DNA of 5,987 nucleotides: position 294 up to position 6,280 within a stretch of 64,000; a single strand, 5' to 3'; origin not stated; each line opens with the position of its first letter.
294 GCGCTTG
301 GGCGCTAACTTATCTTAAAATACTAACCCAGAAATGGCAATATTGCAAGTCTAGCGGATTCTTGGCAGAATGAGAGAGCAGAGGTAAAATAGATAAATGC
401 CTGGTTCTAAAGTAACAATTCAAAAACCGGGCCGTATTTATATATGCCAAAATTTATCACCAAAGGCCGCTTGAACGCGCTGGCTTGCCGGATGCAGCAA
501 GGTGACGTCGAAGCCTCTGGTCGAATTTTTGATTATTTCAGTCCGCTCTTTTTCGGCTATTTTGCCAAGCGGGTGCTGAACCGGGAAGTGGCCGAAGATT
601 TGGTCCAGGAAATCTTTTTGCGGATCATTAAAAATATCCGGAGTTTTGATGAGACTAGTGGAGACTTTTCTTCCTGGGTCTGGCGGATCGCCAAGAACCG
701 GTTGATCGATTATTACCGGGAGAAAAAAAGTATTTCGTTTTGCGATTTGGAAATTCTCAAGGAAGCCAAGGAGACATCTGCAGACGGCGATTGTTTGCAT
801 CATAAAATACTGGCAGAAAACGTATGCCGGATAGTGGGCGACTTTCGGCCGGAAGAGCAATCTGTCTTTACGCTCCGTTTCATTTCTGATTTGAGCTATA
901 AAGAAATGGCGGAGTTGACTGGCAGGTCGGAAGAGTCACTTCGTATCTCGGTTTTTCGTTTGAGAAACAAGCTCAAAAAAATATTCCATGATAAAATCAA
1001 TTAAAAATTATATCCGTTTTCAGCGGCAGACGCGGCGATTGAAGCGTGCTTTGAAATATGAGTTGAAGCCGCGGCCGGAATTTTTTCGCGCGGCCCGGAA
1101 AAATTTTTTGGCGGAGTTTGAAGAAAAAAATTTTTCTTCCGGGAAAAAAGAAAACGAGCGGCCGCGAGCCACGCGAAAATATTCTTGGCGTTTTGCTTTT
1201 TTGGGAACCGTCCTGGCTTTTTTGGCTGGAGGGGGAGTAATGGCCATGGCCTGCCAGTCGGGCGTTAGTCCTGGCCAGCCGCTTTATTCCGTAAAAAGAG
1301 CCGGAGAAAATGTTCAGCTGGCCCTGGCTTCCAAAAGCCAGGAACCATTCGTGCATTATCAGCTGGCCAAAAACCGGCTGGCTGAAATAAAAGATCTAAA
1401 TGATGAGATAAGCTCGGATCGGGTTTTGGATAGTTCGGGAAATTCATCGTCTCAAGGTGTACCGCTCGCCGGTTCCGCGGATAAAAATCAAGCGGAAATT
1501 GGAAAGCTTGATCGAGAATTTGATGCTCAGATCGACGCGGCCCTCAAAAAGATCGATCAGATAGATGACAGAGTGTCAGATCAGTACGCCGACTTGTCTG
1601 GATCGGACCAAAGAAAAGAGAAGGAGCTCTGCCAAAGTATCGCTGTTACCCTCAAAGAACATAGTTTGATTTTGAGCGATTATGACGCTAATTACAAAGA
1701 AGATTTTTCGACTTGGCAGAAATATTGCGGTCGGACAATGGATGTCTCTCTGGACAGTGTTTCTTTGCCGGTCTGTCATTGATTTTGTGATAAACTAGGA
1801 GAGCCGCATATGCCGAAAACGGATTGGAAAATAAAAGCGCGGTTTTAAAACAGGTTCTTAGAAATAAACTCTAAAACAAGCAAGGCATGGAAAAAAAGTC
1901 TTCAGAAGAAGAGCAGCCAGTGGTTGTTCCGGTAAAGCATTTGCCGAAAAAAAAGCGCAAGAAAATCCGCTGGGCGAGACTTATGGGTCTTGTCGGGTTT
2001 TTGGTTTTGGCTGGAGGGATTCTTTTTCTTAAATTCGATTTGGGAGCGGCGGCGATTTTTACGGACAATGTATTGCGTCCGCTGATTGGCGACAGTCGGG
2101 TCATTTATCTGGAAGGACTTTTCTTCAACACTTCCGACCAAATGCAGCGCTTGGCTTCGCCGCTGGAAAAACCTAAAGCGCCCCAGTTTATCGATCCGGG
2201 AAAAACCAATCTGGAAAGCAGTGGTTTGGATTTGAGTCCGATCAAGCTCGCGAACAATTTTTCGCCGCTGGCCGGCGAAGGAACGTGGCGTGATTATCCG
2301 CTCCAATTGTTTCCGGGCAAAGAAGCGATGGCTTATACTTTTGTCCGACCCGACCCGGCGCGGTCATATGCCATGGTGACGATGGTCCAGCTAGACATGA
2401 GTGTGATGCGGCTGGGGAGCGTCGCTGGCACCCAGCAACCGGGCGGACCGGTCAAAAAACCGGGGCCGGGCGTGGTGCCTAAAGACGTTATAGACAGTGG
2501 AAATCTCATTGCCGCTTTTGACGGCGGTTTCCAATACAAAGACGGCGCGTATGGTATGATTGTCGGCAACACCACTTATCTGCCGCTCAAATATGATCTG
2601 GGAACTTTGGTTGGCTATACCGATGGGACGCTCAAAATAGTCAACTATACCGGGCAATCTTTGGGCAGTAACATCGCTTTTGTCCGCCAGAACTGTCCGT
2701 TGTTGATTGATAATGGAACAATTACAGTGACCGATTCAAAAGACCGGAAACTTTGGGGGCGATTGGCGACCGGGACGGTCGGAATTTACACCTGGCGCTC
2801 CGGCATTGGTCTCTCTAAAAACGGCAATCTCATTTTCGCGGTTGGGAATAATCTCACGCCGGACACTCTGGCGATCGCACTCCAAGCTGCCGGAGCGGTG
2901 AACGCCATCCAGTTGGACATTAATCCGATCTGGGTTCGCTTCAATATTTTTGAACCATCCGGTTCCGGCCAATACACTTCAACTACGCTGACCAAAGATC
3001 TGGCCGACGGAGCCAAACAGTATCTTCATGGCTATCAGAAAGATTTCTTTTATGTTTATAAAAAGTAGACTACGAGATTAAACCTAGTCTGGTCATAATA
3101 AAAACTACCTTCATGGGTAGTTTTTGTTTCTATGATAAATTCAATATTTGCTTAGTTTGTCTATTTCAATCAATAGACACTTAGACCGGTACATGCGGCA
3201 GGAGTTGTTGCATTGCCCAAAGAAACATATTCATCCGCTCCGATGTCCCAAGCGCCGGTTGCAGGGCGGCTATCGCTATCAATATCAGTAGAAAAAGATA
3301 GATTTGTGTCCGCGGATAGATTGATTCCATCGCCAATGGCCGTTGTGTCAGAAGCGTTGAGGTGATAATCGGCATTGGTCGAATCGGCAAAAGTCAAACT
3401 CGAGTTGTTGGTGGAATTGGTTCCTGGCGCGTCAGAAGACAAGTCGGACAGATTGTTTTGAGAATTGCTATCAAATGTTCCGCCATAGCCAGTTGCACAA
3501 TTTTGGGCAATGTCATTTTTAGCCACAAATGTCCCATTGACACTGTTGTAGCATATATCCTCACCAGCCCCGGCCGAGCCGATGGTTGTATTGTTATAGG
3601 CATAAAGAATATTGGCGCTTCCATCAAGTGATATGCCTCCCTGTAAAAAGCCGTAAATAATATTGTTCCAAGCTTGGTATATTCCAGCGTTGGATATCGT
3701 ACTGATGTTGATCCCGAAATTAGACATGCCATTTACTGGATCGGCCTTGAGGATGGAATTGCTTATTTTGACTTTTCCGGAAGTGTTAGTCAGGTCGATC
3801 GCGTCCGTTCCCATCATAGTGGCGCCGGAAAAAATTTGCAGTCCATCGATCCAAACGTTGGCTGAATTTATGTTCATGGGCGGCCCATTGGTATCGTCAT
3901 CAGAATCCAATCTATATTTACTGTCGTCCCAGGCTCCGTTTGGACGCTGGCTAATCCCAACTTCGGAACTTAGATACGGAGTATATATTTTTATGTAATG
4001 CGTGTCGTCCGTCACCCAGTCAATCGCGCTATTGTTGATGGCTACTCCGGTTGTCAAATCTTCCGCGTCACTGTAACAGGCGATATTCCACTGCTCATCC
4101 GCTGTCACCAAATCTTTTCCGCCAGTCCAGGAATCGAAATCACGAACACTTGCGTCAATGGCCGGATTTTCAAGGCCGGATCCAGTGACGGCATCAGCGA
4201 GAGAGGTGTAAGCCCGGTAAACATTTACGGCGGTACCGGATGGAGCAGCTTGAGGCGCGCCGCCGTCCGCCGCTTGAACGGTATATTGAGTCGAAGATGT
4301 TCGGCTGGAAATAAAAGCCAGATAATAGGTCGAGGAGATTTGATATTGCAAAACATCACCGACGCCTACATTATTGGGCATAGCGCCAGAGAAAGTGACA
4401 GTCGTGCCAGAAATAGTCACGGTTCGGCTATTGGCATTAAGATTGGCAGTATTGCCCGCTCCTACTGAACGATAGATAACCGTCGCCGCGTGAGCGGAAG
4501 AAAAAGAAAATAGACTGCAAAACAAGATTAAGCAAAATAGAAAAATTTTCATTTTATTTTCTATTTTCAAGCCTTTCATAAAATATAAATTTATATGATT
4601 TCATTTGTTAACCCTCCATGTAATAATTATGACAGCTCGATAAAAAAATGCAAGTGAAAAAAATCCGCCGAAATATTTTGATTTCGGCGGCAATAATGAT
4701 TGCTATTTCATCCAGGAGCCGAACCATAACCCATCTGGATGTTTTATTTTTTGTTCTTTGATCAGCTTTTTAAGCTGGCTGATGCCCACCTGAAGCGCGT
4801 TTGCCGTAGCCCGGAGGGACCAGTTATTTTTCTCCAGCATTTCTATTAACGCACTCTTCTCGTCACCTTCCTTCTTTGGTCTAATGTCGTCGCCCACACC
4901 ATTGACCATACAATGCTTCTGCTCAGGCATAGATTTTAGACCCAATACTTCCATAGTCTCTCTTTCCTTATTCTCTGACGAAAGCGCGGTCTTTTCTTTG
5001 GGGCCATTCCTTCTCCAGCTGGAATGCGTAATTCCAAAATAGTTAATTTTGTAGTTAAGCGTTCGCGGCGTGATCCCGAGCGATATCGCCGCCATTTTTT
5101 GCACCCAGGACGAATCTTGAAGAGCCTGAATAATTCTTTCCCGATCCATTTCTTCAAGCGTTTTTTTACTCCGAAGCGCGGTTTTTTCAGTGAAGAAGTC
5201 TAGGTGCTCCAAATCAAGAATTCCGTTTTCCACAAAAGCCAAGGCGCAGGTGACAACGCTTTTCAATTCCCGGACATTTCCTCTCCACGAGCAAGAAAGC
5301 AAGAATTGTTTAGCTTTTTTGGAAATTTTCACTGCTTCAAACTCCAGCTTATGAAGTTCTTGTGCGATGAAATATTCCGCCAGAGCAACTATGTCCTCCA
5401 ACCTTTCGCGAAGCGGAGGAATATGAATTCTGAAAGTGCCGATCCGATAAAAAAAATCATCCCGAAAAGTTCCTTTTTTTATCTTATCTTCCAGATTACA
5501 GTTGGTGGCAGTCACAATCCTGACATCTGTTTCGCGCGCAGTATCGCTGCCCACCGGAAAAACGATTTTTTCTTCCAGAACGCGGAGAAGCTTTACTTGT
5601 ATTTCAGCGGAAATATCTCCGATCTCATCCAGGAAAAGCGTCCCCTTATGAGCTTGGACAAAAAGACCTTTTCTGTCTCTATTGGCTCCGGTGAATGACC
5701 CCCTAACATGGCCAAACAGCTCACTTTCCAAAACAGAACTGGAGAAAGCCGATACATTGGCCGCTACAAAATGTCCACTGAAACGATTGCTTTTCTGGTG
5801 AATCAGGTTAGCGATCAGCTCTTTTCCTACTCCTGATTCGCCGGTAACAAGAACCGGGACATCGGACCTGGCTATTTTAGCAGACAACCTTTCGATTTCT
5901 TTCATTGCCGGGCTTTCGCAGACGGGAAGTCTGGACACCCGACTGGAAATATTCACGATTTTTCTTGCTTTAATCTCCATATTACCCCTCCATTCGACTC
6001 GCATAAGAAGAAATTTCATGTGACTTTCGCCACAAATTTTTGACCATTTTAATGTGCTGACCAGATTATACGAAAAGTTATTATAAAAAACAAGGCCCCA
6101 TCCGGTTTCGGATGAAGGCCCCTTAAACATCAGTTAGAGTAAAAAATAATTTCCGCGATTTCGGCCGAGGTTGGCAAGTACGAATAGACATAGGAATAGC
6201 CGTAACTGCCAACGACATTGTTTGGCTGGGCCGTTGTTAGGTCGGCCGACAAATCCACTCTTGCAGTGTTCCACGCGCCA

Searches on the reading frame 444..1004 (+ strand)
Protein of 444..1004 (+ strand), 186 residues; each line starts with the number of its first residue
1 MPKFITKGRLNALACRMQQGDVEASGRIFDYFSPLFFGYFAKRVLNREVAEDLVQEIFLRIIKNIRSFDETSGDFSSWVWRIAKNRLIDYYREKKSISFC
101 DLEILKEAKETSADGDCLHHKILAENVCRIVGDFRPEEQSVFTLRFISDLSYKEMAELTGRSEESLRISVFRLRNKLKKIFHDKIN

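Call 53: search_protein_families(library=pfam, proteins=[window:444-1004:+], max_evalue=0.0001)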
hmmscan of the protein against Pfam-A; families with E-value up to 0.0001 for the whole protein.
window:444-1004:+ (186 aa): 3 families
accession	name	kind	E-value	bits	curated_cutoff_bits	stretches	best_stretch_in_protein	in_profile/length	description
PF04542.20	Sigma70_r2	-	4.3e-17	62.1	24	1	35-95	8-69/71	Sigma-70 region 2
PF08281.18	Sigma70_r4_2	-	3.4e-08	33.4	25.7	1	136-177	13-54/54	Sigma-70, region 4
PF12645.13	HTH_16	-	4.1e-06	27.2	22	1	13-69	3-65/65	Helix-turn-helix domain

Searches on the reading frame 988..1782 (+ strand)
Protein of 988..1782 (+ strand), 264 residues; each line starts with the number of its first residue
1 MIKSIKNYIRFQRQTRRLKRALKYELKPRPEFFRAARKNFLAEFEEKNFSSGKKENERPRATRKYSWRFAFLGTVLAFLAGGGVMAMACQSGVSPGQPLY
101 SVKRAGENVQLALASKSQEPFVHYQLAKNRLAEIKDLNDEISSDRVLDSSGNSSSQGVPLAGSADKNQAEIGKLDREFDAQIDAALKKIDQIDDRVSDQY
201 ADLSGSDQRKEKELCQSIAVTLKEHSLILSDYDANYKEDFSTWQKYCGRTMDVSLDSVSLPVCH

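Call 53: search_protein_families(library=pfam, proteins=[window:988-1782:+], max_evalue=0.0001)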
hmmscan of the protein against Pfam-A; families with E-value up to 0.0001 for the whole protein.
window:988-1782:+ (264 aa): 1 family
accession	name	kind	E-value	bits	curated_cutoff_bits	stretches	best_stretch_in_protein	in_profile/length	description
PF18915.5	DUF5667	-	1.8e-09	38.3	27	1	92-198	1-98/99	Domain of unknown function (DUF5667)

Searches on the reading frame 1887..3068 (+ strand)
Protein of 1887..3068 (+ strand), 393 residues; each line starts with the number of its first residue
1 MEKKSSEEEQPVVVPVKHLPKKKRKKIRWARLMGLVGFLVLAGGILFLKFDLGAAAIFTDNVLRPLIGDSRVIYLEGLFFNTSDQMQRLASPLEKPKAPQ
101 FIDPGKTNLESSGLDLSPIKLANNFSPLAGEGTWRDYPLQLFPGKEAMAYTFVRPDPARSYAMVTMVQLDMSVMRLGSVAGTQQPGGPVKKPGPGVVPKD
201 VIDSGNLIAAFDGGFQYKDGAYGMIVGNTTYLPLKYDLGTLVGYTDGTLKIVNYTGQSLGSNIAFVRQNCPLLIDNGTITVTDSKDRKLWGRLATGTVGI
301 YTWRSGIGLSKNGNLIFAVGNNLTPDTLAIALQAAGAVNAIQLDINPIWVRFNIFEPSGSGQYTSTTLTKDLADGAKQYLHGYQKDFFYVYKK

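Call 53: search_protein_families(library=pfam, proteins=[window:1887-3068:+], max_evalue=0.0001)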
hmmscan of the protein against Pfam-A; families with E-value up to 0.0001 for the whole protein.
window:1887-3068:+ (393 aa): 1 family
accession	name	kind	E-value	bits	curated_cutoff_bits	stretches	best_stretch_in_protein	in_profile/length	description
PF09992.14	NAGPA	-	8.2e-09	36.3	25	1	206-344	2-137/169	Phosphodiester glycosidase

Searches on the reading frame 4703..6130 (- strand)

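Call 53: search_protein_families(library=pfam, proteins=[window:4703-6130:-], max_evalue=0.0001)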
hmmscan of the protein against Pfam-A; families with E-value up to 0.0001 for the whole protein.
window:4703-6130:- (475 aa): 6 families
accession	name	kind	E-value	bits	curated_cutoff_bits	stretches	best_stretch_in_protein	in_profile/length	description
PF00158.32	Sigma54_activat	-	1.6e-62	210.6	20.2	1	72-235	4-167/168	Sigma-54 interaction domain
PF14532.12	Sigma54_activ_2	-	2.7e-21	76.7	25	1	71-240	2-138/138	Sigma-54 interaction domain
PF25601.1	AAA_lid_14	-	7.5e-19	67.8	27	1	241-319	1-79/87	AAA+ ATPase lid domain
PF02954.25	HTH_8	-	1.8e-14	53.6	22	1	324-363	1-40/42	Bacterial regulatory protein, Fis family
PF07728.20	AAA_5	-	9.8e-07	29.3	22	1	92-210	1-122/139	AAA domain (dynein-related subfamily)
PF07724.20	AAA_2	-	7.3e-05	23.3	27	0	92-219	5-133/166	AAA domain (Cdc48 subfamily)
